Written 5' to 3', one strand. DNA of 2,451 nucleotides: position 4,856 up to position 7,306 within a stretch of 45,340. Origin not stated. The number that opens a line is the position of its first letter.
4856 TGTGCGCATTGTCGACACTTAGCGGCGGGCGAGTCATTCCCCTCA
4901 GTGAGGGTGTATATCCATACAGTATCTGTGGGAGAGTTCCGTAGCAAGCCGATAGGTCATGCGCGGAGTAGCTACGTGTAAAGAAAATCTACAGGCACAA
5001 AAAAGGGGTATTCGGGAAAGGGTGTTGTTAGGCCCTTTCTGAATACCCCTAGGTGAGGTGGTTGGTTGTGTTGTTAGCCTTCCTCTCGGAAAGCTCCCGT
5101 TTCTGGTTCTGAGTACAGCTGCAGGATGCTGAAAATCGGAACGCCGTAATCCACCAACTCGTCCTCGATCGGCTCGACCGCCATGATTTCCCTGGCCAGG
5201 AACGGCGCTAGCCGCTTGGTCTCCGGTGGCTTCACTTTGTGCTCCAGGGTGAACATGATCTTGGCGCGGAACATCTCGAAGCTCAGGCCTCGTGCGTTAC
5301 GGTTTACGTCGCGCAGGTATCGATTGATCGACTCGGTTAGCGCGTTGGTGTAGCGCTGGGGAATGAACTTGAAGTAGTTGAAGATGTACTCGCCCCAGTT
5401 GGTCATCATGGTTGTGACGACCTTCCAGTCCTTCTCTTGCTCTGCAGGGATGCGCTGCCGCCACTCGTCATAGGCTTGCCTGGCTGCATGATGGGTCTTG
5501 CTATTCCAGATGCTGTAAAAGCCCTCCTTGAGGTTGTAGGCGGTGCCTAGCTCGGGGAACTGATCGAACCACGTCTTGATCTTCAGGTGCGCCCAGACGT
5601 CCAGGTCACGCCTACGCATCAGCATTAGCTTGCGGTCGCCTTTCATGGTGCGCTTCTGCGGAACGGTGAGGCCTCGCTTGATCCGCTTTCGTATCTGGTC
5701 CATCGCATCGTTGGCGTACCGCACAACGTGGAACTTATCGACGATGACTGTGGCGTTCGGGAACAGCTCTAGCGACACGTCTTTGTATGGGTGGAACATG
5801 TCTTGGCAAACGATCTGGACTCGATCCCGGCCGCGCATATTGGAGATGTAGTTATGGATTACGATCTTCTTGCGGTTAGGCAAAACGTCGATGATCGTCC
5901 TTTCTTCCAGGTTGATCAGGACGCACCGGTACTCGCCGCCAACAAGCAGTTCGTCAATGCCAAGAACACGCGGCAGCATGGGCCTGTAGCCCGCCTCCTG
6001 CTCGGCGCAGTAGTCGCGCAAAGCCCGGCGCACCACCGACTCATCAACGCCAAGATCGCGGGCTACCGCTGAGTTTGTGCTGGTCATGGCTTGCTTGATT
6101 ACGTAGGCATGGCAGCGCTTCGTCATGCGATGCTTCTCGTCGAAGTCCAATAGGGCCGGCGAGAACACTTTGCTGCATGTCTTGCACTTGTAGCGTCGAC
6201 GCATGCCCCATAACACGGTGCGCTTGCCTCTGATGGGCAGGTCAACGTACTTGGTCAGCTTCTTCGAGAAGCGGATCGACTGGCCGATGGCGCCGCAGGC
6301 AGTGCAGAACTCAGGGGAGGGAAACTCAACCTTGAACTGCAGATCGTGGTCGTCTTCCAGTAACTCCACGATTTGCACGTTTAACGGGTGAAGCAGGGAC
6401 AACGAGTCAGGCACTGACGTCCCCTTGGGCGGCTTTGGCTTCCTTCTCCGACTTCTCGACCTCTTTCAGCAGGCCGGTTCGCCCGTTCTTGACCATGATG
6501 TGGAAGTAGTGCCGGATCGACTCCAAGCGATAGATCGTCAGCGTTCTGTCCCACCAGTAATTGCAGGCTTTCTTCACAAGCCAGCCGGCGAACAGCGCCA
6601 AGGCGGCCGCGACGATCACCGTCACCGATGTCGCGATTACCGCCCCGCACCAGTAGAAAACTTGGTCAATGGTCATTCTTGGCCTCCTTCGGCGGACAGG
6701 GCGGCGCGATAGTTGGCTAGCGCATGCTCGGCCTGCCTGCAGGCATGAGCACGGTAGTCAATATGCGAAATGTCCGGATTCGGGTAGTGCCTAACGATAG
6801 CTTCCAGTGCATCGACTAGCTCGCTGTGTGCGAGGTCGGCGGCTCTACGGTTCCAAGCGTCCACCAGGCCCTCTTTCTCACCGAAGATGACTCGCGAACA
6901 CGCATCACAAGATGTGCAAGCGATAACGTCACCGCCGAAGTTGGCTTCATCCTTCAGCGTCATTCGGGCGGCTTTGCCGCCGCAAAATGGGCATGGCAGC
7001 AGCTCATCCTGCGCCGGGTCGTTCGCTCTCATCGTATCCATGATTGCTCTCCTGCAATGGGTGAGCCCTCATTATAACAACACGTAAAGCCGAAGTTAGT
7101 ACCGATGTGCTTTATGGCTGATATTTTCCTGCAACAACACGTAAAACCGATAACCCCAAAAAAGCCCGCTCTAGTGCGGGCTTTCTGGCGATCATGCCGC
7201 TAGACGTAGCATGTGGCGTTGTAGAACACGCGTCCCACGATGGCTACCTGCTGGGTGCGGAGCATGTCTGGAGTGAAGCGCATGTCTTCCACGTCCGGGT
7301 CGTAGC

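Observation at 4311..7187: Terminator-bounded accessory island in the rexAB-equivalent slot between the PL-like promoter and cI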

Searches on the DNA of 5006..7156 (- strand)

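Call 51: search_dna_similar(query=window:5006-7156:-, collection=plasmids, mode=near, max_rows=15)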
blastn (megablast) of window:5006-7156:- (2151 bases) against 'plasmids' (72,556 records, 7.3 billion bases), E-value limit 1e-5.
Records with a match: 8; places in all: 8; records where one place covers at least 80% of the query: 0.
Best place of each record, by identity: 90-95% 8.
By first word of the organism name: Pseudomonas 8.
By predicted mobility (MOB-suite, as given by PLSDB): non-mobilizable 8.
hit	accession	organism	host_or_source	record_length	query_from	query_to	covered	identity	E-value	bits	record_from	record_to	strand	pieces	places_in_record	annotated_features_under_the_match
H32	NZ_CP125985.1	Pseudomonas rhodesiae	cell culture,brewery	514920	1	2151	71%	90.2%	0e+0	1999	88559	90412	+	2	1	ISL3 family transposase | hypothetical protein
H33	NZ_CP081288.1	Pseudomonas aeruginosa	Homo sapiens,cell culture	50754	1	2151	71%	90.2%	0e+0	1998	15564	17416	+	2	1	ISL3 family transposase | hypothetical protein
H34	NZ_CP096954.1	Pseudomonas aeruginosa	Homo sapiens,Airway lavage fluid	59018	1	2151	71%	90.2%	0e+0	1998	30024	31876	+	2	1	ISL3 family transposase | hypothetical protein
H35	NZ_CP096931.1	Pseudomonas aeruginosa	Homo sapiens,broncholveolr lvge fluid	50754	1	2151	71%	90.2%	0e+0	1998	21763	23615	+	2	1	ISL3 family transposase | hypothetical protein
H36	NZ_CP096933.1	Pseudomonas aeruginosa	Homo sapiens,phlegm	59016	1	2151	71%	90.2%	0e+0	1998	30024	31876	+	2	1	ISL3 family transposase | hypothetical protein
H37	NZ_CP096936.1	Pseudomonas aeruginosa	Homo sapiens,phlegm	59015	1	2151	71%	90.2%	0e+0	1998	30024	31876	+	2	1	ISL3 family transposase | hypothetical protein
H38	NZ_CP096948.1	Pseudomonas aeruginosa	Homo sapiens,broncholveolr lvge fluid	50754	1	2151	71%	90.2%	0e+0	1998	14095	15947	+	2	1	ISL3 family transposase | hypothetical protein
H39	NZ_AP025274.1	Pseudomonas alcaligenes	Homo sapiens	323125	741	2151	66%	91.2%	0e+0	1919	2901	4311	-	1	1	ISL3 family transposase | hypothetical protein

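Call 53: get_annotated_region(hit=H32, flank=1500)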
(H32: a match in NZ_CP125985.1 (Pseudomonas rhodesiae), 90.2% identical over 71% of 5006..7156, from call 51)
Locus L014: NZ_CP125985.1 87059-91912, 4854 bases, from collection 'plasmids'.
description: Pseudomonas rhodesiae strain 3.8 plasmid unnamed, complete sequence
organism: Pseudomonas rhodesiae (NCBI taxid 76760)
taxonomy: Bacteria; Pseudomonadota; Gammaproteobacteria; Pseudomonadales; Pseudomonadaceae; Pseudomonas; Pseudomonas rhodesiae
host: -; source: cell culture,brewery; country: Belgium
typing (MOB-suite, as given by PLSDB): non-mobilizable; replicon rep_cluster_1081,rep_cluster_995; mating-pair formation MPF_I
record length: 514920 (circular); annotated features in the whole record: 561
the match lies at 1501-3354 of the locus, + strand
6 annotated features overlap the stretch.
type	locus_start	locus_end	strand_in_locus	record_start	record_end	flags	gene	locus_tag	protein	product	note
CDS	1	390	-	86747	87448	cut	-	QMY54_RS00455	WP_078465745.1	ERCC4 domain-containing protein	-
CDS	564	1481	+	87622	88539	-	-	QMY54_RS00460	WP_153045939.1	TonB family protein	GO:0006810 - transport [Evidence IEA]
CDS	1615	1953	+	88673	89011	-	-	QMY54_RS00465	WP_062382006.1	hypothetical protein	-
CDS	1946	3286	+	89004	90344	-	-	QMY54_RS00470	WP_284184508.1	ISL3 family transposase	-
CDS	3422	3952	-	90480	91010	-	-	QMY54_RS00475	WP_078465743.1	hypothetical protein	-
CDS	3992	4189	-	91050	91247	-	-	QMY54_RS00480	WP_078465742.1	hypothetical protein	-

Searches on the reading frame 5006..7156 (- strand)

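Call 89: search_protein_families(library=padloc, proteins=[L014:1615-1953:+], max_evalue=0.1)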
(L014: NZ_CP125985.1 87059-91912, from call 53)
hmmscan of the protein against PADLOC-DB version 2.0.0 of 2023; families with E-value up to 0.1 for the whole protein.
L014:1615-1953:+ (112 aa): 1 family
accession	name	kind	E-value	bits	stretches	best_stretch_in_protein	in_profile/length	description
PDLC02589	DrmC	-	0.028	11.6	1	48-91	89-129/264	DrmC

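Call 90: search_protein_families(library=ncbifam, proteins=[L014:1615-1953:+], max_evalue=0.01)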
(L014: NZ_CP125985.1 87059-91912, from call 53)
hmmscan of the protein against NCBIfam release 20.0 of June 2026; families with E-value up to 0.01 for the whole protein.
L014:1615-1953:+ (112 aa): 0 families

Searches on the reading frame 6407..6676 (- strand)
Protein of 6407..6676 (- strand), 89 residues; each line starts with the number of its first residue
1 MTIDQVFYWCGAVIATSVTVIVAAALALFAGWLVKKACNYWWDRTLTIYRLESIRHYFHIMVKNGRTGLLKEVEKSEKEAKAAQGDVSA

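Call 4: search_protein_families(library=pfam, proteins=[window:6407-6676:-], max_evalue=0.1)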
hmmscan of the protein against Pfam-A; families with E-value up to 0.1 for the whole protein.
window:6407-6676:- (89 aa): 1 family
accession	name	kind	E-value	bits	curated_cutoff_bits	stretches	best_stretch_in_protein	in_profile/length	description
PF10792.14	DUF2605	-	0.049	14.1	25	1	39-84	19-60/96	Protein of unknown function (DUF2605)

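Call 5: search_protein_families(library=phrogs, proteins=[window:6407-6676:-], max_evalue=0.01)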
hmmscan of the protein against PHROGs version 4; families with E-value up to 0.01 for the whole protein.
window:6407-6676:- (89 aa): 0 families

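Call 62: find_homologous_proteins(query=window:6407-6676:-)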
Query window:6407-6676:- (89 aa): 21 proteins with E <= 0.001 among 32 candidates.
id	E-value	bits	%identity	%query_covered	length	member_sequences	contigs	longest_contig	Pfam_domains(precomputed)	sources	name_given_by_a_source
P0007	3.7e-49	182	96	100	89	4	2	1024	-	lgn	-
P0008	4.6e-41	156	85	92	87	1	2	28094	-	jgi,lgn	jgi:hypothetical protein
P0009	7.6e-41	156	85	92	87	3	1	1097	-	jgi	-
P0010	4.5e-40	153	76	97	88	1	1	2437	-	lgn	-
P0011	3.5e-39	150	83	85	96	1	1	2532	-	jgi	jgi:hypothetical protein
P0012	1.0e-38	149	82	92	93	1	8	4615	-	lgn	-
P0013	2.3e-37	144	77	94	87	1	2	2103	-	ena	-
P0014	2.5e-37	144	73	94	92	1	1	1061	-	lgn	-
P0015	3.0e-35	138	70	97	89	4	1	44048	-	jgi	jgi:hypothetical protein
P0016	6.5e-33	130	69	91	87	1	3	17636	-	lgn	-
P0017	2.1e-31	125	70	89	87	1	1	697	-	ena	-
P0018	1.1e-30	123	71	92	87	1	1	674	-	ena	-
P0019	2.8e-29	119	68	89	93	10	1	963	-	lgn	-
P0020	9.3e-29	117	61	94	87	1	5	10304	-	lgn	-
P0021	8.7e-28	114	62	94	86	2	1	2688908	-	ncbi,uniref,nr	ncbi:hypothetical protein [Pseudomonas xionganensis]|uniref:Uncharacterized protein n=1 Tax=Pseudomo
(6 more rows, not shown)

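Call 63: find_encoding_contigs(protein=P0008, flank=5000, max_places=2)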
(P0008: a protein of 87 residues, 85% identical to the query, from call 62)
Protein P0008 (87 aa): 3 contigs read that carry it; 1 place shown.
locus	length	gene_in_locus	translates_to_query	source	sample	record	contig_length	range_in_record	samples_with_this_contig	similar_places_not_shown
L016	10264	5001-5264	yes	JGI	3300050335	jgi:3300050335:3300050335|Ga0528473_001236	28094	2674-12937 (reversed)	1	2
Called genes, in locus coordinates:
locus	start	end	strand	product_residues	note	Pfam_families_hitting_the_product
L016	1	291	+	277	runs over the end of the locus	PF12684:DUF3799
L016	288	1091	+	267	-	PF03837:RecT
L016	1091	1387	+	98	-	-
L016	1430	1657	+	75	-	-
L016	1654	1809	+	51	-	-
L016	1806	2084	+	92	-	-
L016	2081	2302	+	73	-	-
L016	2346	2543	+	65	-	-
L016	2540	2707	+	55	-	-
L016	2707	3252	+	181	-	PF13392:HNH_3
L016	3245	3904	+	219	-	-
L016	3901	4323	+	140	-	-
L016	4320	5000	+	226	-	-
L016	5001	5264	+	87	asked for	-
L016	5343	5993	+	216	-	-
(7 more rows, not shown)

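Call 64: find_encoding_contigs(protein=P0015, flank=5000, max_places=2)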
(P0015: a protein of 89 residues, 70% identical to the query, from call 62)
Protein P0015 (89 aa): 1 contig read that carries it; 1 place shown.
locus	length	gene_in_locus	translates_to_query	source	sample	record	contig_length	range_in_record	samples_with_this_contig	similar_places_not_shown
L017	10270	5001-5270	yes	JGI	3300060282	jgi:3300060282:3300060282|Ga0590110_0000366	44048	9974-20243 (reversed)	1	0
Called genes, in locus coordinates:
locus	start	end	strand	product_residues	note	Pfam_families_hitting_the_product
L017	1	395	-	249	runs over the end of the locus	PF13479:AAA_24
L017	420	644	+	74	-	PF21716:dnstrm_HI1420 (weak), PF01381:HTH_3 (weak)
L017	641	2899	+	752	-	PF09250:Prim-Pol, PF08707:PriCT_2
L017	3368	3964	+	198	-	-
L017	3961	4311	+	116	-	-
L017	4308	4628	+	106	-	PF26207:Phage_phiTE_015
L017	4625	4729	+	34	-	-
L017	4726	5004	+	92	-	-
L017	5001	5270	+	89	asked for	-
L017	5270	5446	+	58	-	-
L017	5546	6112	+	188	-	-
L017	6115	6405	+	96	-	-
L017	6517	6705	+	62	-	-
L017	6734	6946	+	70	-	-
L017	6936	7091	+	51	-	-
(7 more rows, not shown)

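Call 65: find_encoding_contigs(protein=P0021, flank=5000, max_places=2)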
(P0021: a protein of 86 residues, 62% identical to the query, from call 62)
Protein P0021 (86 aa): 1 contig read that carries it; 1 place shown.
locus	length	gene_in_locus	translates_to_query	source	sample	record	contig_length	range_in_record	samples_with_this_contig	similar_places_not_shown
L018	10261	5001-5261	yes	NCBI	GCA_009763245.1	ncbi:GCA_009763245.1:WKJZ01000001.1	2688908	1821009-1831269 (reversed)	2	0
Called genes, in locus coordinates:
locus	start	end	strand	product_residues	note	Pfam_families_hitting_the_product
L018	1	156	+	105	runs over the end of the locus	-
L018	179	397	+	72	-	PF01726:LexA_DNA_bind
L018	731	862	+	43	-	-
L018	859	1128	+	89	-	-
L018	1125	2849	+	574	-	PF00145:DNA_methylase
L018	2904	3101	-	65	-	-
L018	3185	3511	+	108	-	-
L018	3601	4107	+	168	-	-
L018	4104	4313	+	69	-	-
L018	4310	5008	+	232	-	-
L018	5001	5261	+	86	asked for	-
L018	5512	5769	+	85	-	-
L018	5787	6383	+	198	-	-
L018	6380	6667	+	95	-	-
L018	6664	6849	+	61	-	-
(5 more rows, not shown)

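Call 66: find_encoding_contigs(protein=P0012, flank=4000, max_places=6)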
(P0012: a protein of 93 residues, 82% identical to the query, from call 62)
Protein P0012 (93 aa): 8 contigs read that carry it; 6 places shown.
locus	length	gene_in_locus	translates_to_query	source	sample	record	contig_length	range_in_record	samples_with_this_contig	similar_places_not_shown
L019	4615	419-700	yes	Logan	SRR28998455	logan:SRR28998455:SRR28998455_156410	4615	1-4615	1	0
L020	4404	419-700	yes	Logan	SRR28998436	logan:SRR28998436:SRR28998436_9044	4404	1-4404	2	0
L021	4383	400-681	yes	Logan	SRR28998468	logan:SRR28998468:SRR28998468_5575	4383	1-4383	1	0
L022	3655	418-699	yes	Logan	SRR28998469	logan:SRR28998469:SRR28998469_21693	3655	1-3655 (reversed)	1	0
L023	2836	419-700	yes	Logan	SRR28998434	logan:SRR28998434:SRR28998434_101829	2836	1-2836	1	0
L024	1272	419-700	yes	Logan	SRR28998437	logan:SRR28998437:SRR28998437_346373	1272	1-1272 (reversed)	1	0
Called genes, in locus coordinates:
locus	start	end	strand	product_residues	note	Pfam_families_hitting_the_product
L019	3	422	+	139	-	?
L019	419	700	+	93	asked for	-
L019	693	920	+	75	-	PF14354:Lar_restr_allev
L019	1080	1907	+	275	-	-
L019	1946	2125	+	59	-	-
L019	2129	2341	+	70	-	PF07825:Exc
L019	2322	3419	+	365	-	PF09003:Arm-DNA-bind_1, PF22022:Phage_int_M, PF02899:Phage_int_SAM_1 (weak), PF00589:Phage_integrase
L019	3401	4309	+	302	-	-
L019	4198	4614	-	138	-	?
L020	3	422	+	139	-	?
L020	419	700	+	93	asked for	-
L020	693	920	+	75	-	PF14354:Lar_restr_allev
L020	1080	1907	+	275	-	-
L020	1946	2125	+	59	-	-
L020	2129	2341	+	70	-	PF07825:Exc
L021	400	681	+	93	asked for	-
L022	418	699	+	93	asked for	-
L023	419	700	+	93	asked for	-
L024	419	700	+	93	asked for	-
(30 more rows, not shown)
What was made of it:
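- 6407..6676 (-): Passenger gene 2: single-pass membrane protein (89 aa). It overlaps both neighbouring genes. Homologues, 21 clusters, otherwise sit in early-left operons of Pseudomonas phages and prophages, sometimes next to a Lar-domain gene (calls 62-66).
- Homologues of the membrane protein are ordinary early-left-operon genes of phages (calls 63-66).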

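Call 67: find_encoding_contigs(protein=P0007, flank=4000, max_places=3)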
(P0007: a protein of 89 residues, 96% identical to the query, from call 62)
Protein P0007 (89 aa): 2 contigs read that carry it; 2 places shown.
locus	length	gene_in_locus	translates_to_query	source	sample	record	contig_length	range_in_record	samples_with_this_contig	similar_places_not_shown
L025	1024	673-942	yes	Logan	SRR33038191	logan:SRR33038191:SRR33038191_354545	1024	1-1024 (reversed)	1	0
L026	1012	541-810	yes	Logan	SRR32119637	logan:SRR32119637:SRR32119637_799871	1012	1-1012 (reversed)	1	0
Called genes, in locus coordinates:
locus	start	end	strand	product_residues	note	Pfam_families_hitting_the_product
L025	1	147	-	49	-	?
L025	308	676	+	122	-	PF14354:Lar_restr_allev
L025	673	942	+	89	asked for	-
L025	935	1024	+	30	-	?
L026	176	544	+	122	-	PF14354:Lar_restr_allev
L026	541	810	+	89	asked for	-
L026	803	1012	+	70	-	?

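Call 89: search_protein_families(library=padloc, proteins=[window:6407-6676:-], max_evalue=0.1)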
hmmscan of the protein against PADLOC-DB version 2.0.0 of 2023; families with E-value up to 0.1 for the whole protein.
window:6407-6676:- (89 aa): 0 families

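Call 90: search_protein_families(library=ncbifam, proteins=[window:6407-6676:-], max_evalue=0.01)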
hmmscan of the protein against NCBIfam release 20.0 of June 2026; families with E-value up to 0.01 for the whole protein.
window:6407-6676:- (89 aa): 1 family
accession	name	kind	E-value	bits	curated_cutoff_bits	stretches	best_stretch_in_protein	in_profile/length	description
TIGR04116.1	CXXX_rpt_assoc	equivalog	0.005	17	50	1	34-62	54-83/90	CXXX repeat peptide modification system protein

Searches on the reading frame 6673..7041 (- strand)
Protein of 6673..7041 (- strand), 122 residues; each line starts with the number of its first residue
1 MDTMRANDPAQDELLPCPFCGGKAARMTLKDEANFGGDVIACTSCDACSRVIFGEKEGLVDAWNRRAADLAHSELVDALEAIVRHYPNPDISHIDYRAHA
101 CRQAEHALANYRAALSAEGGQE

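Call 4: search_protein_families(library=pfam, proteins=[window:6673-7041:-], max_evalue=0.1)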
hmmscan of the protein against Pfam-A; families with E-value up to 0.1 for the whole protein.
window:6673-7041:- (122 aa): 3 families
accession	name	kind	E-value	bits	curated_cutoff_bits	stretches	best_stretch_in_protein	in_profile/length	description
PF14354.12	Lar_restr_allev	-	7.1e-10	39.4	28.6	1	12-67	1-58/58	Restriction alleviation protein Lar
PF05129.18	Zn_ribbon_Elf1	-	0.042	14.4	29.8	1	11-62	19-69/79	Transcription elongation factor Elf1 like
PF24042.1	DUF7351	-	0.045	14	31.2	1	17-52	69-104/177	Domain of unknown function (DUF7351)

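Call 5: search_protein_families(library=phrogs, proteins=[window:6673-7041:-], max_evalue=0.01)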
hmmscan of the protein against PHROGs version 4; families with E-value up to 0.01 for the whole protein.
window:6673-7041:- (122 aa): 2 families
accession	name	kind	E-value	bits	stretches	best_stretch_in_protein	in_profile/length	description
phrog_599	-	moron, auxiliary metabolic gene and host takeover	1.4e-11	46.1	1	4-74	64-134/262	Lar-like restriction alleviation protein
phrog_38103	-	moron, auxiliary metabolic gene and host takeover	8.8e-07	30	1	13-86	3-70/133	Lar-like restriction alleviation protein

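Call 89: search_protein_families(library=padloc, proteins=[window:6673-7041:-], max_evalue=0.1)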
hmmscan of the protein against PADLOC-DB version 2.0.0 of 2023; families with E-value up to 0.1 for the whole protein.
window:6673-7041:- (122 aa): 0 families

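Call 90: search_protein_families(library=ncbifam, proteins=[window:6673-7041:-], max_evalue=0.01)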
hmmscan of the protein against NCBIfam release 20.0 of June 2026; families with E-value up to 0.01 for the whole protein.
window:6673-7041:- (122 aa): 2 families
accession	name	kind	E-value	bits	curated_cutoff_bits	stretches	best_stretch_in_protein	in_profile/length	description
TIGR03655.1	anti_R_Lar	subfamily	1.3e-11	44.6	39.6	1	14-67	1-55/55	Lar family restriction alleviation protein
NF007260.0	PRK09710.1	equivalog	0.0022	18.6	113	1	12-68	4-55/64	type I toxin-antitoxin system endodeoxyribonuclease toxin RalR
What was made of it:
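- Checked: The Lar-family zinc-ribbon ORF at 7041..6673 passes the Pfam and TIGR03655 cut-offs (calls 4, 90).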

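Call 100: search_dna_similar(query=window:6673-7041:-, collection=phages, mode=protein, max_rows=12)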
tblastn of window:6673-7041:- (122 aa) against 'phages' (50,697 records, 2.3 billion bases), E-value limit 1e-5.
Records with a match: 3; places in all: 3; records where one place covers at least 80% of the query: 0.
Best place of each record, by identity: <60% 3.
By first word of the organism name: Rhizobium 3.
By host as written in the record: - 2; Sinorhizobium americanum X2_25 1.
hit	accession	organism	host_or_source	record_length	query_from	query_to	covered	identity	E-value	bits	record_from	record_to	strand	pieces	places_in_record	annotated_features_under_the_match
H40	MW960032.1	Rhizobium phage RHph_X2_25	Sinorhizobium americanum X2_25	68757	6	68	52%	47.9%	2e-13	71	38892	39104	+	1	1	hypothetical protein (x3)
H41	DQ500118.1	Rhizobium phage 16-3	-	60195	13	68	46%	53.6%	6e-13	69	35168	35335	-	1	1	16-3p066: p066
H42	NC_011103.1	Rhizobium phage 16-3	-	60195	13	68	46%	53.6%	6e-13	69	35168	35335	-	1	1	16-3p066: p066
